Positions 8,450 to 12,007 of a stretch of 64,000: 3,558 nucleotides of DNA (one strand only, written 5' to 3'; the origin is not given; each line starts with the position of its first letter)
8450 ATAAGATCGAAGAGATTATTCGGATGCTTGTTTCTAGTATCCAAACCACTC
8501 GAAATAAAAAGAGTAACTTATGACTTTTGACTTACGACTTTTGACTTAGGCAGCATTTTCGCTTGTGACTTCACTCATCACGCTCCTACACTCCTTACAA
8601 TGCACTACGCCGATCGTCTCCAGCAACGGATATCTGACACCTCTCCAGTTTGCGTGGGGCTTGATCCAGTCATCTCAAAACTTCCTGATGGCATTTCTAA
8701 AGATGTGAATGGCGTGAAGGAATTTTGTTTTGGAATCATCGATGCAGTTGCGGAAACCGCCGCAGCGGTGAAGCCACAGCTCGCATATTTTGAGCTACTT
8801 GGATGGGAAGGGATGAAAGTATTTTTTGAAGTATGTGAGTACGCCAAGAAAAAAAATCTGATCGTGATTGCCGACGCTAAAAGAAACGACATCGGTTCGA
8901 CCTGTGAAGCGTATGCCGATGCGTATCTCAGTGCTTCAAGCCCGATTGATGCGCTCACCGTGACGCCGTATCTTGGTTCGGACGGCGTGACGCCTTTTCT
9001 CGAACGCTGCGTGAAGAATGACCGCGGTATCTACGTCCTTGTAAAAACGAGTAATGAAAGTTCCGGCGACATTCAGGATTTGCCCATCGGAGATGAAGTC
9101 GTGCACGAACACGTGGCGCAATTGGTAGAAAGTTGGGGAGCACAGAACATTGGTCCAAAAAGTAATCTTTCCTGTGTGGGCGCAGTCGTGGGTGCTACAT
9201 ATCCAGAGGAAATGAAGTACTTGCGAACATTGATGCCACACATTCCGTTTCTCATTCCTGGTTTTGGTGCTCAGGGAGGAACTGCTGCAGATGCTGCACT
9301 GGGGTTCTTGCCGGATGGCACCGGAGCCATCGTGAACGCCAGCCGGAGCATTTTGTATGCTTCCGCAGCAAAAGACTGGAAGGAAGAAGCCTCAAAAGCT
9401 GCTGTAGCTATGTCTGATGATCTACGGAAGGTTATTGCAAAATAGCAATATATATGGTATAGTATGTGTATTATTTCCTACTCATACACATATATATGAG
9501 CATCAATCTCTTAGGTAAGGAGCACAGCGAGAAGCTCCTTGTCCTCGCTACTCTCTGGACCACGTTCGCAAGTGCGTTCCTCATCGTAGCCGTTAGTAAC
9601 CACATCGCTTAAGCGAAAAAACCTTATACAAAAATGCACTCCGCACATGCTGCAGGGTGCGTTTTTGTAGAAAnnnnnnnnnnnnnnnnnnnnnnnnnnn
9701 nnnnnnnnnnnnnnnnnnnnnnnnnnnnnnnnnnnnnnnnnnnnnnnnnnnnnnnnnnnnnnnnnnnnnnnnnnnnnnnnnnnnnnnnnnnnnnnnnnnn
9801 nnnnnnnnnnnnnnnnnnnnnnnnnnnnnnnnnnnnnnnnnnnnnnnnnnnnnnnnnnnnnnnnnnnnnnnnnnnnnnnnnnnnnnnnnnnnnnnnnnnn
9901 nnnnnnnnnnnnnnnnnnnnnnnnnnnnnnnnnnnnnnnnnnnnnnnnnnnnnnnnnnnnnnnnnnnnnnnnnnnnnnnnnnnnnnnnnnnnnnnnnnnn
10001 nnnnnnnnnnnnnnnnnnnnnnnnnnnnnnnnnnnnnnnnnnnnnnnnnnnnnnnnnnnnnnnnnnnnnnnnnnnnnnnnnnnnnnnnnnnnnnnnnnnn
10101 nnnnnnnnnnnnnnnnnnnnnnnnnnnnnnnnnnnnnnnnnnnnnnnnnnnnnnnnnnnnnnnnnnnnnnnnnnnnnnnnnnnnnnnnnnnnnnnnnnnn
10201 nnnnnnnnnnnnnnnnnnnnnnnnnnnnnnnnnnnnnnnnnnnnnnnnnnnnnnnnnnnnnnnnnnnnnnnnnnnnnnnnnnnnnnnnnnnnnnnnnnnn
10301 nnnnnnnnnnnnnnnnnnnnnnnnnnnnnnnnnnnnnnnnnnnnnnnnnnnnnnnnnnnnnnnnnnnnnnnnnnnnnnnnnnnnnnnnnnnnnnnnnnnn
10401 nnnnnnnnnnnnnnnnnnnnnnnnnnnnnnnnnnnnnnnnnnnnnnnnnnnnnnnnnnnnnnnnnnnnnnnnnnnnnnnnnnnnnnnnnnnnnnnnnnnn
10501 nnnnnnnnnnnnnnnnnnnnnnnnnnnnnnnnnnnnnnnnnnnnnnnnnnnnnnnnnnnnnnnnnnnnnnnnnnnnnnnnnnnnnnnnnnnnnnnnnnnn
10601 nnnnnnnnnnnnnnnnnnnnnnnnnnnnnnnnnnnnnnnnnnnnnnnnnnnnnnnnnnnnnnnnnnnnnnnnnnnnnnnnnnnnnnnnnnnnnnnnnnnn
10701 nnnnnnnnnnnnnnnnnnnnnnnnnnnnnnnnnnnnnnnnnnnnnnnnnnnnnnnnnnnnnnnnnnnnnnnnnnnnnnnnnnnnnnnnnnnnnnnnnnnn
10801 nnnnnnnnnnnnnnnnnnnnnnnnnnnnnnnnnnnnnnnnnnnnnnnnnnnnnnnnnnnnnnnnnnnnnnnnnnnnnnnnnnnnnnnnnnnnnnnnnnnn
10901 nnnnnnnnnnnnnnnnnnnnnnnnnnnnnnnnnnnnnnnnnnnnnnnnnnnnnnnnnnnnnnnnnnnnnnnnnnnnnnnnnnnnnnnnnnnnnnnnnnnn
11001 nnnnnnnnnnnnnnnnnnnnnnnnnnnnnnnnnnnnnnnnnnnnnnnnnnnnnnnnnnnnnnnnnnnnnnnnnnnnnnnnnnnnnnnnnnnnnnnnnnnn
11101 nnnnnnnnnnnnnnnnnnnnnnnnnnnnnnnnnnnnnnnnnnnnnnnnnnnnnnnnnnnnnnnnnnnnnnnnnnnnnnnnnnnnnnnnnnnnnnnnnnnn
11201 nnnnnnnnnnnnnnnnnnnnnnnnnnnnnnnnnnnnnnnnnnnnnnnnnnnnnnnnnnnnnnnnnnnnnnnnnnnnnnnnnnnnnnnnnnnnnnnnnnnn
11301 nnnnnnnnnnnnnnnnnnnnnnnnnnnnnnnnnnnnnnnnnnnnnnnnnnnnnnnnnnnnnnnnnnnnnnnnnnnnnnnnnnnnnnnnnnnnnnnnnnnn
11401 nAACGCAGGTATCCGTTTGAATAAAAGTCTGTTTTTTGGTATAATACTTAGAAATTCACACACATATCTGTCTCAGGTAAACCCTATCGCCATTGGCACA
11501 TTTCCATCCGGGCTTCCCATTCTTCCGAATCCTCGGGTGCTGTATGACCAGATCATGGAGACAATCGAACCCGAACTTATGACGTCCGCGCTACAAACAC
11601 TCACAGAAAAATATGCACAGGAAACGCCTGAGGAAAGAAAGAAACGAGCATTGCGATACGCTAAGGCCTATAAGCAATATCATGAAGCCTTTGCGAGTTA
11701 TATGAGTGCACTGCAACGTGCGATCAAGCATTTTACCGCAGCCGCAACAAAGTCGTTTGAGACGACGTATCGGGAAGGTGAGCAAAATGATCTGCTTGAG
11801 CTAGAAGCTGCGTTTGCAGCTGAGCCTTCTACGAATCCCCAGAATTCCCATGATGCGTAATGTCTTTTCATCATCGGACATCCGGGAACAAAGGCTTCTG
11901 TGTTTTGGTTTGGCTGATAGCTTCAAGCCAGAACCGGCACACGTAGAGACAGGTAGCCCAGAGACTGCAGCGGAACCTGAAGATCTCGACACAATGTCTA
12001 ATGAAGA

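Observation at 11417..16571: AT-rich two-gene unit encoding a giant cytoplasmic modular repeat protein behind a near-consensus promoter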

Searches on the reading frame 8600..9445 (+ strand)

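Call 29: search_protein_families(library=pfam, proteins=[window:8600-9445:+], max_evalue=0.001)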
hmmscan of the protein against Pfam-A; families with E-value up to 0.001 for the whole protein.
window:8600-9445:+ (281 aa): 1 family
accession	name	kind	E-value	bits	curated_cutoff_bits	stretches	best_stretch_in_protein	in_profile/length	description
PF00215.30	OMPdecase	-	3.2e-29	102.8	27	1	16-255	2-212/221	Orotidine 5'-phosphate decarboxylase / HUMPS family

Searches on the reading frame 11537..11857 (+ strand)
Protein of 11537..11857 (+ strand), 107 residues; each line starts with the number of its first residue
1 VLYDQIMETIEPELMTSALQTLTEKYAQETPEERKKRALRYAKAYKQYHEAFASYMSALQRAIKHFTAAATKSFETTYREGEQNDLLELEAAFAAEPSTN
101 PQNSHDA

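Call 7: search_protein_families(library=pfam, proteins=[window:11555-11857:+], max_evalue=0.1)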
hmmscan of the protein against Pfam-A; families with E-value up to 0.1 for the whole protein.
window:11555-11857:+ (101 aa): 4 families
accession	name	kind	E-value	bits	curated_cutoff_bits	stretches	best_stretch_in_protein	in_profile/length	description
PF05013.17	FGase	-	0.007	17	28.9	1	19-77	93-149/219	N-formylglutamate amidohydrolase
PF13479.12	AAA_24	-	0.019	15.2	27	1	12-70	75-134/195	AAA domain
PF10280.14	Med11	-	0.024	15.5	26.9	1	9-69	21-82/120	Mediator complex protein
PF11393.14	T4BSS_DotI_IcmL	-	0.094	12.6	27.7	1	37-85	59-107/180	Type-IV b secretion system, inner-membrane complex component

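Call 70: search_protein_families(library=padloc, proteins=[window:11537-11857:+], max_evalue=0.01)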
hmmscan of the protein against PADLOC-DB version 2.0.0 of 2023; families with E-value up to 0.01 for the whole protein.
window:11537-11857:+ (107 aa): 0 families

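Call 71: search_protein_families(library=ncbifam, proteins=[window:11537-11857:+], max_evalue=0.01)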
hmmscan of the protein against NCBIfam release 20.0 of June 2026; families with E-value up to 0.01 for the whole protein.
window:11537-11857:+ (107 aa): 0 families
